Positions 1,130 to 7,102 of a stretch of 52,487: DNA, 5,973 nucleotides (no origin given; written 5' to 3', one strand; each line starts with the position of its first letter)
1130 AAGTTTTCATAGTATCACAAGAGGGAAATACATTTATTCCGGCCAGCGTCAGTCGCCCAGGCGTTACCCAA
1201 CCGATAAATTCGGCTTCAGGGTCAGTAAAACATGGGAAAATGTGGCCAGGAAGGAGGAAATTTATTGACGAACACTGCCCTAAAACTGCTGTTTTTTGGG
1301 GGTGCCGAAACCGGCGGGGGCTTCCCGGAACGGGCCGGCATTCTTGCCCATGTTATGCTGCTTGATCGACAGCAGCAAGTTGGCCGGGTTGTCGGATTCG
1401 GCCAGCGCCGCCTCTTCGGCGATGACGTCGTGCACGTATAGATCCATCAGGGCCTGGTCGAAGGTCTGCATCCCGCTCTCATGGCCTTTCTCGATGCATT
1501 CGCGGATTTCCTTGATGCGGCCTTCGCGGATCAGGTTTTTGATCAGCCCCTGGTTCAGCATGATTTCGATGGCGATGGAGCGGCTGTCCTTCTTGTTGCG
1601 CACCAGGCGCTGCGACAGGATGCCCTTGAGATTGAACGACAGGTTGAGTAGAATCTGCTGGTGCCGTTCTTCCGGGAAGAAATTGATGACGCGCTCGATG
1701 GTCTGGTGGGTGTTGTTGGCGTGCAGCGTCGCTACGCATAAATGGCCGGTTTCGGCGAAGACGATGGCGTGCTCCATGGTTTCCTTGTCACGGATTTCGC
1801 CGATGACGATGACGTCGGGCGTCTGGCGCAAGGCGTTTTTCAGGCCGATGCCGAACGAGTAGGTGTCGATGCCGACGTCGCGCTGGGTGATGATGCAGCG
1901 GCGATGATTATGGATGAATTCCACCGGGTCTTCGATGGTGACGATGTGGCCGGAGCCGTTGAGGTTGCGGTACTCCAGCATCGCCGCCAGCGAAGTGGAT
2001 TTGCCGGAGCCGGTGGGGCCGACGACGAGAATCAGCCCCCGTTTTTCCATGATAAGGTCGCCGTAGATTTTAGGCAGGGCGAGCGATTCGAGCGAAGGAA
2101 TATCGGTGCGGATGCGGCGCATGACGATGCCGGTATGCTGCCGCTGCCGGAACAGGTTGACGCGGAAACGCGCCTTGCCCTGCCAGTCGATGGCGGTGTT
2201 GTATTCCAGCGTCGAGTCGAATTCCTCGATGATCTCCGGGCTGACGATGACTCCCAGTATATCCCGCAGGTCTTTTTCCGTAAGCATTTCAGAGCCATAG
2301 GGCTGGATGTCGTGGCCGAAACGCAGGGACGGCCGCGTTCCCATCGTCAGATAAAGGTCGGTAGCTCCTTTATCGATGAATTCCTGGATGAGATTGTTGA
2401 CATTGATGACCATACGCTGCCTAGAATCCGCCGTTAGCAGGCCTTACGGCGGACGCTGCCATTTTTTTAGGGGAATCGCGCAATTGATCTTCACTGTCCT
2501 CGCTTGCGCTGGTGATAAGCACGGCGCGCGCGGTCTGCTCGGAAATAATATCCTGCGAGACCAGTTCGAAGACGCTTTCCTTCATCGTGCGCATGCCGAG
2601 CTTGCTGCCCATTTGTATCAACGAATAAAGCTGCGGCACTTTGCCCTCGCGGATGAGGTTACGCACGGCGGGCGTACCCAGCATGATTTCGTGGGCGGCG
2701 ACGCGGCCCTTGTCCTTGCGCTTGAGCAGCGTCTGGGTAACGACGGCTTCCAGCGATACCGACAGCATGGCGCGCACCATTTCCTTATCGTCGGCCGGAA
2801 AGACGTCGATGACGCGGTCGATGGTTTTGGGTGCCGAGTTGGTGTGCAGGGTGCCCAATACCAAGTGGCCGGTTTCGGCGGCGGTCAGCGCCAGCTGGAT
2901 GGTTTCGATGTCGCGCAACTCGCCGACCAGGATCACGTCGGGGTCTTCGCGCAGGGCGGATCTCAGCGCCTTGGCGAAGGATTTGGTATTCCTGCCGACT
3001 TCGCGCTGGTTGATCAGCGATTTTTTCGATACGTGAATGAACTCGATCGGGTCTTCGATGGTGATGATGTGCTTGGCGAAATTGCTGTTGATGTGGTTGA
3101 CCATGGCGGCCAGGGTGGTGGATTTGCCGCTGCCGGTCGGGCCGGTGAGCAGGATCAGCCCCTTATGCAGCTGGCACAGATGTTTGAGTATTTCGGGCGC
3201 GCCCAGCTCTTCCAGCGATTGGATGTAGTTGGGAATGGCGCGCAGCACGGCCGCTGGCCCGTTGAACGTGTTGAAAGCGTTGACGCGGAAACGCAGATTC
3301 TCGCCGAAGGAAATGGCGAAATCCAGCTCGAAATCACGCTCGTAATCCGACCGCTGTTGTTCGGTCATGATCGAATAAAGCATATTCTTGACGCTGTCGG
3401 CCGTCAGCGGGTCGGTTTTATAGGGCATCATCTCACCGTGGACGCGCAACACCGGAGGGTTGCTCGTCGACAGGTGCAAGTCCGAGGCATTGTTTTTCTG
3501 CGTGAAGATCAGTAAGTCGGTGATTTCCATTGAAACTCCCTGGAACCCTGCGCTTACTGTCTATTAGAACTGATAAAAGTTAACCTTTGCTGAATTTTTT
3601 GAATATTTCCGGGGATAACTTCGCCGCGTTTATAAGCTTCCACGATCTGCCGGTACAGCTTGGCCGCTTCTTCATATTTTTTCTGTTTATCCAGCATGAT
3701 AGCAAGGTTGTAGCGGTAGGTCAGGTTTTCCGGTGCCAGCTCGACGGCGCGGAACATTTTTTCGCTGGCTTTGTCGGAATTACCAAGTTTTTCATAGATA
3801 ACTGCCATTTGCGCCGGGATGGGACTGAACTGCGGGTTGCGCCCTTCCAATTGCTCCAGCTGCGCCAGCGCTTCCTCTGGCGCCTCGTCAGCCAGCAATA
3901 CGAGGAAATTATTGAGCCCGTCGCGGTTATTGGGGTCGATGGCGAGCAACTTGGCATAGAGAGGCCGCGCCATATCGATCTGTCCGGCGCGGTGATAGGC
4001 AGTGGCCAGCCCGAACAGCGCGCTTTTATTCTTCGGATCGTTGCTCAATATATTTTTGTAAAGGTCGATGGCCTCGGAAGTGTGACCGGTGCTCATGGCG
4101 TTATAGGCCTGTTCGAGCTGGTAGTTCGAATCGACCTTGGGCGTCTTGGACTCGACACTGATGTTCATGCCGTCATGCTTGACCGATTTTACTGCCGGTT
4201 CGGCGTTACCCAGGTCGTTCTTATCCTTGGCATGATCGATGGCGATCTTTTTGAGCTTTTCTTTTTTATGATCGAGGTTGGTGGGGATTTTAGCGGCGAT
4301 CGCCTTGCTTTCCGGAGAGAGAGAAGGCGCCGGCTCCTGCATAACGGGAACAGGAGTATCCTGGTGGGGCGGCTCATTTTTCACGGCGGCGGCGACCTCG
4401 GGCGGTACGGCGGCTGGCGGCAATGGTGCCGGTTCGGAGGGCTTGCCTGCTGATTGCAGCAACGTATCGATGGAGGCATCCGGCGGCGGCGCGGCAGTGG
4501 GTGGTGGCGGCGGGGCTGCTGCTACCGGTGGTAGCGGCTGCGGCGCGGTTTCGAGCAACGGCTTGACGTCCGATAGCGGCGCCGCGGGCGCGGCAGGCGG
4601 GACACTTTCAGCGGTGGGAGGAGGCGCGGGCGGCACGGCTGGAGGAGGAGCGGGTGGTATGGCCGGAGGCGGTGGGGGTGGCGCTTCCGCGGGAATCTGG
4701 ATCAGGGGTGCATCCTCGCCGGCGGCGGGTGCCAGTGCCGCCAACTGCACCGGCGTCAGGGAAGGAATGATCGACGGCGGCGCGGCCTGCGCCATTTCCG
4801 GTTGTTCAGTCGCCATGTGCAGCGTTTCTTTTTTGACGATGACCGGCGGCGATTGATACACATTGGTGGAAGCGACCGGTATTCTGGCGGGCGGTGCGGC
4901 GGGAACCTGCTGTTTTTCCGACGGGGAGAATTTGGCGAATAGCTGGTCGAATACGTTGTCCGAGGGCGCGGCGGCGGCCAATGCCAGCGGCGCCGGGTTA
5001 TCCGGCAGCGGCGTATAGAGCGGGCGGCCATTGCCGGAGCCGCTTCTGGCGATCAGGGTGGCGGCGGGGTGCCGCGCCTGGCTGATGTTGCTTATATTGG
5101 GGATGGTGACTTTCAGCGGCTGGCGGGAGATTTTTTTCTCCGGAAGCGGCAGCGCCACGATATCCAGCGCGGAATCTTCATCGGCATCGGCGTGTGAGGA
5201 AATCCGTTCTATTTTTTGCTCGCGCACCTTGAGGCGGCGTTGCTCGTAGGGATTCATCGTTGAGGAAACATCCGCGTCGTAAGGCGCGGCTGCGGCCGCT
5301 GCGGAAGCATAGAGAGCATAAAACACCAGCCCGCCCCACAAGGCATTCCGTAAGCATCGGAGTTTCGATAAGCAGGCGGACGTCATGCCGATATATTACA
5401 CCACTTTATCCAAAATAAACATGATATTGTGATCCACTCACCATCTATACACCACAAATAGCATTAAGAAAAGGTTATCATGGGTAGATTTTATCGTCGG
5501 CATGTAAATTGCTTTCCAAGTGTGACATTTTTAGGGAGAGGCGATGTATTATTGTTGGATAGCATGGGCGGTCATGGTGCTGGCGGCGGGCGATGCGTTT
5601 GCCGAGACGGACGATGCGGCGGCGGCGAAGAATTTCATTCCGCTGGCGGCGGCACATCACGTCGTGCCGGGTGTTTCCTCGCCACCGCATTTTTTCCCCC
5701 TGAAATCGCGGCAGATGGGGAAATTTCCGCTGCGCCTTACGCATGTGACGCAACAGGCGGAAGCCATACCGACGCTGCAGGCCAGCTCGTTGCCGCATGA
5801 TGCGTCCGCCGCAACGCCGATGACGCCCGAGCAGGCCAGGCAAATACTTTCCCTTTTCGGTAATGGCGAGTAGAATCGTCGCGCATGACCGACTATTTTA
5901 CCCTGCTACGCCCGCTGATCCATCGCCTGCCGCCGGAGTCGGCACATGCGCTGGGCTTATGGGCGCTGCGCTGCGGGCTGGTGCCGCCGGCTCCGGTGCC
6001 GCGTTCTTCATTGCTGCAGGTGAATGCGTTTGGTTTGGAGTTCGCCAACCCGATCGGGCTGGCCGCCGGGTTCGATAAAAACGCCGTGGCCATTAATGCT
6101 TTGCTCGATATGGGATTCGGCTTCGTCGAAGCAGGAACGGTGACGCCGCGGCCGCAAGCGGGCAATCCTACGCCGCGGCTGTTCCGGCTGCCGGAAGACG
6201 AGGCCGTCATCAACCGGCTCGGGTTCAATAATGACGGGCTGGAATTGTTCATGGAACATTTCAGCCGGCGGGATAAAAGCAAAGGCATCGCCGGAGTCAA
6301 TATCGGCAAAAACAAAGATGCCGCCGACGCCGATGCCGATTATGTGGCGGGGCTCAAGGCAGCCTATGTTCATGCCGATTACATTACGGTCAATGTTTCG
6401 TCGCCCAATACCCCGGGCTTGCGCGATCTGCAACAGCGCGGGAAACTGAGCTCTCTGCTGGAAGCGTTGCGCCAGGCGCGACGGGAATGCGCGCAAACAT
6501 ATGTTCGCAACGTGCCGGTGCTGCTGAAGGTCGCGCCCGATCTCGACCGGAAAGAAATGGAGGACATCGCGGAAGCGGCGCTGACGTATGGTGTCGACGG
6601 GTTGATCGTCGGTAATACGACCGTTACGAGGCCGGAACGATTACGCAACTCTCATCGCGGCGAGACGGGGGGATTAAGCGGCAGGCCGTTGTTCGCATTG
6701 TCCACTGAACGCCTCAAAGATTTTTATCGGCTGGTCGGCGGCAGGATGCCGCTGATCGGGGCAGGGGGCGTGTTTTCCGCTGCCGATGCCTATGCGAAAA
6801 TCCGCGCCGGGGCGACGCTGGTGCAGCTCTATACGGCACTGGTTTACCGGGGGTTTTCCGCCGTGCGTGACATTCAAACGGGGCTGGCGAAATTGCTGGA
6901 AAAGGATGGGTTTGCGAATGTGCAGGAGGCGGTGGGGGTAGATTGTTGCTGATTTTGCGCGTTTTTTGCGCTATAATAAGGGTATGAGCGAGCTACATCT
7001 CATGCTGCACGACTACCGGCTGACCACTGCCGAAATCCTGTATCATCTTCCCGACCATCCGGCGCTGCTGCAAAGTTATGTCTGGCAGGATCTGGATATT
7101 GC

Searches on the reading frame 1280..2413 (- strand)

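Call 50: search_protein_families(library=pfam, proteins=[window:1280-2413:-], max_evalue=0.00001)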
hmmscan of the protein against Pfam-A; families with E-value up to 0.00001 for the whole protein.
window:1280-2413:- (377 aa): 1 family
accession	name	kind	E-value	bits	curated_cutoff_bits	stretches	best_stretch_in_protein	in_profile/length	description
PF00437.27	T2SSE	-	1.9e-43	149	24.9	1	78-283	89-288/370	Type II/IV secretion system protein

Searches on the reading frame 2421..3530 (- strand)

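Call 50: search_protein_families(library=pfam, proteins=[window:2421-3530:-], max_evalue=0.00001)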
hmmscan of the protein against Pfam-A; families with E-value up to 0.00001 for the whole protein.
window:2421-3530:- (369 aa): 2 families
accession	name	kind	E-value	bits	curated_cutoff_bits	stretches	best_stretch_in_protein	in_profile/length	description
PF00437.27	T2SSE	-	7.1e-53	180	24.9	1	12-274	21-283/370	Type II/IV secretion system protein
PF00004.35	AAA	-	2e-06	28.7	21.2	1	126-208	1-69/131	ATPase family associated with various cellular activities (AAA)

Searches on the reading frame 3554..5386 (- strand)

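Call 6: search_protein_families(library=pfam, proteins=[window:3554-5386:-], max_evalue=0.0001)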
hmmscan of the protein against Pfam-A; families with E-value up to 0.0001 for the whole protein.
window:3554-5386:- (610 aa): 16 families
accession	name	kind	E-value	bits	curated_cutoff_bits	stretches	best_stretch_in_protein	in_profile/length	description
PF14559.12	TPR_19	-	6.4e-19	68.5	25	1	431-487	2-58/68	Tetratricopeptide repeat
PF13432.12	TPR_16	-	1.5e-15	57.7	32.7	2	424-487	1-64/65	Tetratricopeptide repeat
PF07719.23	TPR_2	-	2.8e-15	55.5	27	0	456-487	3-34/34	Tetratricopeptide repeat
PF13431.12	TPR_17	-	6.7e-13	48.3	24.4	1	442-474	1-33/34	Tetratricopeptide repeat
PF00515.34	TPR_1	-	8.4e-13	48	27.8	0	456-487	3-34/34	Tetratricopeptide repeat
PF13176.12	TPR_7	-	1.7e-12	46.8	27.9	0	456-489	1-34/36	Tetratricopeptide repeat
PF13424.12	TPR_12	-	2.6e-12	47.2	30.1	1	526-586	8-76/77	Tetratricopeptide repeat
PF13428.12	TPR_14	-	1.2e-11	44.5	23.5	0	456-491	3-38/44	Tetratricopeptide repeat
PF24575.1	TPR_Slam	-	5.6e-10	40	35.2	0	423-471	50-98/104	Surface lipoprotein assembly modifier, N-terminal TPR repeats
PF13181.12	TPR_8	-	7.5e-09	35.5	25.7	0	456-487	3-34/34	Tetratricopeptide repeat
PF13174.12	TPR_6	-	1.1e-08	35.6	26.3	0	456-486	2-32/33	Tetratricopeptide repeat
PF12895.13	ANAPC3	-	8.3e-06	26.4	27.2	0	528-579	30-80/82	Anaphase-promoting complex, cyclosome, subunit 3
PF13374.12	TPR_10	-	8.3e-06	26.1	27.5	0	555-587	2-34/42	Tetratricopeptide repeat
PF23914.1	TPR_CcmH_CycH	-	4.7e-05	23.7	42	0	530-582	59-148/158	Cytochrome c-type biogenesis protein H TPR domain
PF12569.14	NatA_aux_su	-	9.4e-05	22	33.3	1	496-589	13-107/515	N-terminal acetyltransferase A, auxiliary subunit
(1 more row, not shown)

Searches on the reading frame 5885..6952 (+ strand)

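Call 6: search_protein_families(library=pfam, proteins=[window:5885-6952:+], max_evalue=0.0001)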
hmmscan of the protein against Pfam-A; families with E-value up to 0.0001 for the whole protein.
window:5885-6952:+ (355 aa): 1 family
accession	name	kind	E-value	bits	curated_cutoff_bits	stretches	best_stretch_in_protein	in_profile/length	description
PF01180.27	DHO_dh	-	9.3e-82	274.9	27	1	44-338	2-291/291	Dihydroorotate dehydrogenase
